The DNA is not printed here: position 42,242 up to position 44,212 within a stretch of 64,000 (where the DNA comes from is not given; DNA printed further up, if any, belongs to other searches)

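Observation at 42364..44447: A complete AT-rich AAA+/DUF4143-type ATPase gene lies between the last intact CRISPR repeat and degenerate repeats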

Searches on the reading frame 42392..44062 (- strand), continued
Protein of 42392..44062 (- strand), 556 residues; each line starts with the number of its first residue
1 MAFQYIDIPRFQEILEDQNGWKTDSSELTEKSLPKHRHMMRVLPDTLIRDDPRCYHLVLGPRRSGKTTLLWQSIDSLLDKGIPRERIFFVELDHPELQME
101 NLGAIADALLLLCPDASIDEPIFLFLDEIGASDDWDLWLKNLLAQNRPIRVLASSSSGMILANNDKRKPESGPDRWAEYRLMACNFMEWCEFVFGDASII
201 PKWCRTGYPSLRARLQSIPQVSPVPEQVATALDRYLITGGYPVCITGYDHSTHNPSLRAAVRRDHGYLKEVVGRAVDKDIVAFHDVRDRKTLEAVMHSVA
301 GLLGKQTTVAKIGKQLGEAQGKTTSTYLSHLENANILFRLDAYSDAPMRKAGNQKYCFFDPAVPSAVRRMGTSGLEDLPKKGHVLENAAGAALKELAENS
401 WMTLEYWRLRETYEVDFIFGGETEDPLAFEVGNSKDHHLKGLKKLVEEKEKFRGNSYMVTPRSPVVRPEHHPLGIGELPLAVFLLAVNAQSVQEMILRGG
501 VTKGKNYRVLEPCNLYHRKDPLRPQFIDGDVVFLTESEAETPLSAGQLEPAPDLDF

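Call 69: fold_search(model_id=the predicted structure, library=pdb)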
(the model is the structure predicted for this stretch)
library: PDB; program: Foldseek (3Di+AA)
matches with E <= 10: 1319; with E <= 0.001: 147
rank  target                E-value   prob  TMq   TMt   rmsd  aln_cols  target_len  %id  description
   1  7jk6_D                2.9e-06  1.00  0.22  0.27  17.8       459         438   14  Structure of Drosophila ORC in the active conformation (released 2020-09-09)
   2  2qby_B                4.7e-06  1.00  0.24  0.34  13.6       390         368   14  Crystal structure of a heterodimer of Cdc6/Orc1 initiators bound to origin DNA (from S. solfataricus) (released 2007-09-11)
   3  7jpq_D                5.7e-06  1.00  0.25  0.32  16.6       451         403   12  ORC-O2-5: Human Origin Recognition Complex (ORC) with subunits 2,3,4,5 (released 2020-09-02)
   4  2qby_A                6.0e-06  1.00  0.30  0.40   9.4       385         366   14  Crystal structure of a heterodimer of Cdc6/Orc1 initiators bound to origin DNA (from S. solfataricus) (released 2007-09-11)
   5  7tji_D                6.7e-06  1.00  0.21  0.25  16.1       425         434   12  S. cerevisiae ORC bound to 84 bp ARS1 DNA and Cdc6 (state 2) with flexible Orc6 N-terminal domain (released 2022-10-05)
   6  9gjw_E                8.1e-06  1.00  0.18  0.23  18.1       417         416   10  OCCM maturation intermediate stalled with an Arginine Finger mutation in Mcm2 (released 2025-03-05)
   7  7jgr_D                8.5e-06  1.00  0.21  0.25  17.9       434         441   14  Structure of Drosophila ORC bound to DNA (84 bp) and Cdc6 (released 2020-09-09)
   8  1w5t_A                1.4e-05  1.00  0.30  0.40  10.8       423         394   11  Structure of the Aeropyrum Pernix ORC2 protein (ADPNP-ADP complexes) (released 2004-10-05)
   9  8efy_M                2.4e-05  1.00  0.22  0.34  12.4       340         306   16  Structure of double homo-hexameric AAA+ ATPase RuvB motors (released 2023-05-10)
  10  5uj7_C                3.2e-05  1.00  0.25  0.34  13.9       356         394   13  Structure of the active form of human Origin Recognition Complex ATPase motor module, complex subunitS 1, 4, 5 (released 2017-02-08)
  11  1in5                  3.8e-05  1.00  0.20  0.32  12.5       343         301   14  THERMOGOTA MARITIMA RUVB A156S MUTANT (released 2001-08-08)
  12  1in4                  4.0e-05  1.00  0.22  0.35  12.4       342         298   14  THERMOTOGA MARITIMA RUVB HOLLIDAY JUNCTION BRANCH MIGRATION MOTOR (released 2001-08-08)
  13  1j7k                  4.6e-05  1.00  0.24  0.39  11.4       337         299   14  THERMOTOGA MARITIMA RUVB P216G MUTANT (released 2001-08-08)
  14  9gjw_D                4.6e-05  1.00  0.23  0.29  15.7       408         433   13  OCCM maturation intermediate stalled with an Arginine Finger mutation in Mcm2 (released 2025-03-05)
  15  1w5t_C                5.1e-05  1.00  0.24  0.33  16.7       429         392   12  Structure of the Aeropyrum Pernix ORC2 protein (ADPNP-ADP complexes) (released 2004-10-05)
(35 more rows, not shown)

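Call 74: find_encoding_contigs(protein=P0009, flank=6000, max_places=2)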
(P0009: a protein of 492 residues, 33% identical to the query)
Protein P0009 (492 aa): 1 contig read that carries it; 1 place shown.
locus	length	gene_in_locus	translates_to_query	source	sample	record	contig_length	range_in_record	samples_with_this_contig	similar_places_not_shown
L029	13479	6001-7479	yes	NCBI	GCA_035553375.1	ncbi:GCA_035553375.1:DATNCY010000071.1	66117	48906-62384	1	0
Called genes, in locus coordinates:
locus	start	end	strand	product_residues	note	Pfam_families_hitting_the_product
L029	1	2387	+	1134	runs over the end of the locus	-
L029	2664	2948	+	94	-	-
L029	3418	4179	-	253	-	PF10591:SPARC_Ca_bdg (faint), PF00036:EF-hand_1 (faint), PF13499:EF-hand_7 (faint), PF13202:EF-hand_5 (faint), PF13405:EF-hand_6 (faint)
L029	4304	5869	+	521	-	PF05681:Fumerase, PF05683:Fumerase_C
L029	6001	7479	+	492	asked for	PF13173:AAA_14, PF13635:DUF4143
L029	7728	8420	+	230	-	-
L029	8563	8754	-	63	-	PF12797:Fer4_2 (faint), PF13237:Fer4_10, PF14697:Fer4_21 (faint), PF12837:Fer4_6 (faint), PF13484:Fer4_16 (faint), PF12838:Fer4_7, PF13187:Fer4_9, PF00037:Fer4 (weak), +1 more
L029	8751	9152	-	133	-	-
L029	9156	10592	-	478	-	PF00158:Sigma54_activat, PF14532:Sigma54_activ_2, PF25601:AAA_lid_14, PF02954:HTH_8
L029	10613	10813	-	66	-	-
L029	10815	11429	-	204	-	PF20382:DUF6677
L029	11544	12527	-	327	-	-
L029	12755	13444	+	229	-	PF20260:PUA_4, PF04452:Methyltrans_RNA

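Call 75: find_encoding_contigs(protein=P0025, flank=6000, max_places=2)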
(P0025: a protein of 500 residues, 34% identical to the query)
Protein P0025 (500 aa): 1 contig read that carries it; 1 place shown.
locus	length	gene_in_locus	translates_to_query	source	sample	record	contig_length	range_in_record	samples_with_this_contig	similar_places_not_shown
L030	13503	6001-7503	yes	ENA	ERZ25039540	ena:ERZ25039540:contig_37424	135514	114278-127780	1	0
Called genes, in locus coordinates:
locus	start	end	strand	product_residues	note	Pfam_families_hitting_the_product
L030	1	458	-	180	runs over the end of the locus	PF24814:WD40_Prp19, PF23414:Beta-prop_EML_2, PF25174:Beta-prop_THOC3, PF25175:Beta-prop_WDR5, PF23381:Beta-prop_IFT122_1st, PF24807:WD40_CDC20-Fz, PF25173:Beta-prop_WDR3_1st, PF25174:Beta-prop_THOC3, +24 more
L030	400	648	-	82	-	-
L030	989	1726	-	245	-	-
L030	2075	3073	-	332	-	-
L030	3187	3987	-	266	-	-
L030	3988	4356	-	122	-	PF13650:Asp_protease_2 (weak), PF13975:gag-asp_proteas (faint)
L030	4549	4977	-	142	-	-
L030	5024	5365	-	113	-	-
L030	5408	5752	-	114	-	-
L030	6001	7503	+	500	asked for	PF13173:AAA_14, PF13635:DUF4143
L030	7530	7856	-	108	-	PF02074:Peptidase_M32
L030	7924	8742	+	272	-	-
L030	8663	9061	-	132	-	PF02074:Peptidase_M32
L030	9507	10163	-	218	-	-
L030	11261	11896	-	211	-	-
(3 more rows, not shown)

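Call 76: find_encoding_contigs(protein=P0005, flank=6000, max_places=2)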
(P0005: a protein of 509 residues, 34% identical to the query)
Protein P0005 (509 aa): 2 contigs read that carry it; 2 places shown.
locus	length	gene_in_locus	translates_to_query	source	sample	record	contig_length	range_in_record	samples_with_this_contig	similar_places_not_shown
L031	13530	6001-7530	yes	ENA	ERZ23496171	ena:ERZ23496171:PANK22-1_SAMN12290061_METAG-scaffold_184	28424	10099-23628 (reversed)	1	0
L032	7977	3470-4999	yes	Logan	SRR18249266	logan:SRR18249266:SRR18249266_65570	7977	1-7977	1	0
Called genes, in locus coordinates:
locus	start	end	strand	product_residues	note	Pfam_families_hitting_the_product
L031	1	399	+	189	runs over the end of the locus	PF13489:Methyltransf_23 (weak), PF08241:Methyltransf_11, PF13649:Methyltransf_25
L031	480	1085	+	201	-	PF02384:N6_Mtase (faint), PF07669:Eco57I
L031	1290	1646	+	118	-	-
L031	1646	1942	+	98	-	-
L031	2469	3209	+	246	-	-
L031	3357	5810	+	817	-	PF25390:WD40_RLD, PF13540:RCC1_2, PF13540:RCC1_2, PF00415:RCC1, PF13540:RCC1_2, PF00415:RCC1, PF13540:RCC1_2, PF25390:WD40_RLD, +11 more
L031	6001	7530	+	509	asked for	PF13173:AAA_14, PF13635:DUF4143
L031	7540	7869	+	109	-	PF01909:NTP_transf_2, PF18765:Polbeta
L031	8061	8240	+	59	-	PF01934:HepT-like (weak)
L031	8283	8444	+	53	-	-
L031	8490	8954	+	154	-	-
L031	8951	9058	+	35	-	-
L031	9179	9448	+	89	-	-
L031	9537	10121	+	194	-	-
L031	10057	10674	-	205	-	-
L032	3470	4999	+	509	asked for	PF13173:AAA_14, PF13635:DUF4143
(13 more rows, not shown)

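Call 87: search_dna_similar(query=window:42392-44062:-, collection=plasmids, mode=protein, max_rows=8)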
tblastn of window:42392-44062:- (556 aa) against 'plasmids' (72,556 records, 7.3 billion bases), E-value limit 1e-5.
Records with a match: 18; places in all: 18; records where one place covers at least 80% of the query: 0.
Best place of each record, by identity: <60% 18.
By first word of the organism name: Acinetobacter 2; Sulfitobacter 2; Bacteroides 2; Haloferax 1; Thermus 1; Arcobacter 1; Sulfurimonas 1; Treponema 1; Calditerrivibrio 1; Rhizobium 1; and 5 more.
By predicted mobility (MOB-suite, as given by PLSDB): non-mobilizable 15; mobilizable 2; conjugative 1.
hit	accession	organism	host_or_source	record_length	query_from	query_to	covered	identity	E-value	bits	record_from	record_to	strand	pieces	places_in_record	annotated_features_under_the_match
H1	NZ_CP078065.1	Haloferax larsenii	Cell culture,Salt Lake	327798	5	421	75%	24.2%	2e-18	97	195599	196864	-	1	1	ATP-binding protein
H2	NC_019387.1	Thermus oshimai JL-2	-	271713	48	418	67%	26.6%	2e-11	75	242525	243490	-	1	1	ATP-binding protein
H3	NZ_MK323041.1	Acinetobacter seifertii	-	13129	12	429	75%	23.1%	2e-16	91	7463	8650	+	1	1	ATP-binding protein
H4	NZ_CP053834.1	Arcobacter cloacae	cell culture,Sewage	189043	12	417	73%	23.1%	1e-8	66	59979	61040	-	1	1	ATP-binding protein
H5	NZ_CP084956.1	Sulfitobacter indolifex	cell culture,Seawater from the North ...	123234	29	421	71%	23.6%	8e-6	57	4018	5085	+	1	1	ATP-binding protein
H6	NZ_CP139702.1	Sulfitobacter pontiacus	Bacterial Culture,hydrothermal vent ...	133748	29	421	71%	23.6%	8e-6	57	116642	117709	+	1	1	ATP-binding protein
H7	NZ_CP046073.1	Sulfurimonas aquatica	cell culture,lake water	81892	20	368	63%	26.0%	7e-8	64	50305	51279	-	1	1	ATP-binding protein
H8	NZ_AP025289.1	Treponema saccharophilum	-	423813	57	418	65%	24.7%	2e-6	59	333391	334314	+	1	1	ATP-binding protein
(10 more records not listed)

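Call 88: search_dna_similar(query=window:42392-44062:-, collection=phages, mode=protein, max_rows=8)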
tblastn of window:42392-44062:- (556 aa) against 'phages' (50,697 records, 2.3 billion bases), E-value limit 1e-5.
Records with a match: 1; places in all: 1; records where one place covers at least 80% of the query: 0.
Best place of each record, by identity: <60% 1.
By first word of the organism name: Bacteriophage 1.
By host as written in the record: - 1.
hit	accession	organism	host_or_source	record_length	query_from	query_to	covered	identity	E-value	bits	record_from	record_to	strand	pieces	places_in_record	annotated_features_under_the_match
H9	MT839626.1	Bacteriophage sp.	human fecal samples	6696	53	363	56%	22.9%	2e-10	70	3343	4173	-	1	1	record has no annotation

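Call 91: find_related_loci(query=A4, collection=viral_contigs, flank=8000)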
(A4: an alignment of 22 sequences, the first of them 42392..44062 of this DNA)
Query A4 (556 aa) in viral_contigs; peptide patterns used: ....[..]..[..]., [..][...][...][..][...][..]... (x = any residue, [..] = any of these).
45 stretches matched a pattern; 1 encode a relative of the query (tblastn E <= 1e-3); 1 distinct loci.
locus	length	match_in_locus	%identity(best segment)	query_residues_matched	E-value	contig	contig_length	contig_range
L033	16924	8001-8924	23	57-419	1e-11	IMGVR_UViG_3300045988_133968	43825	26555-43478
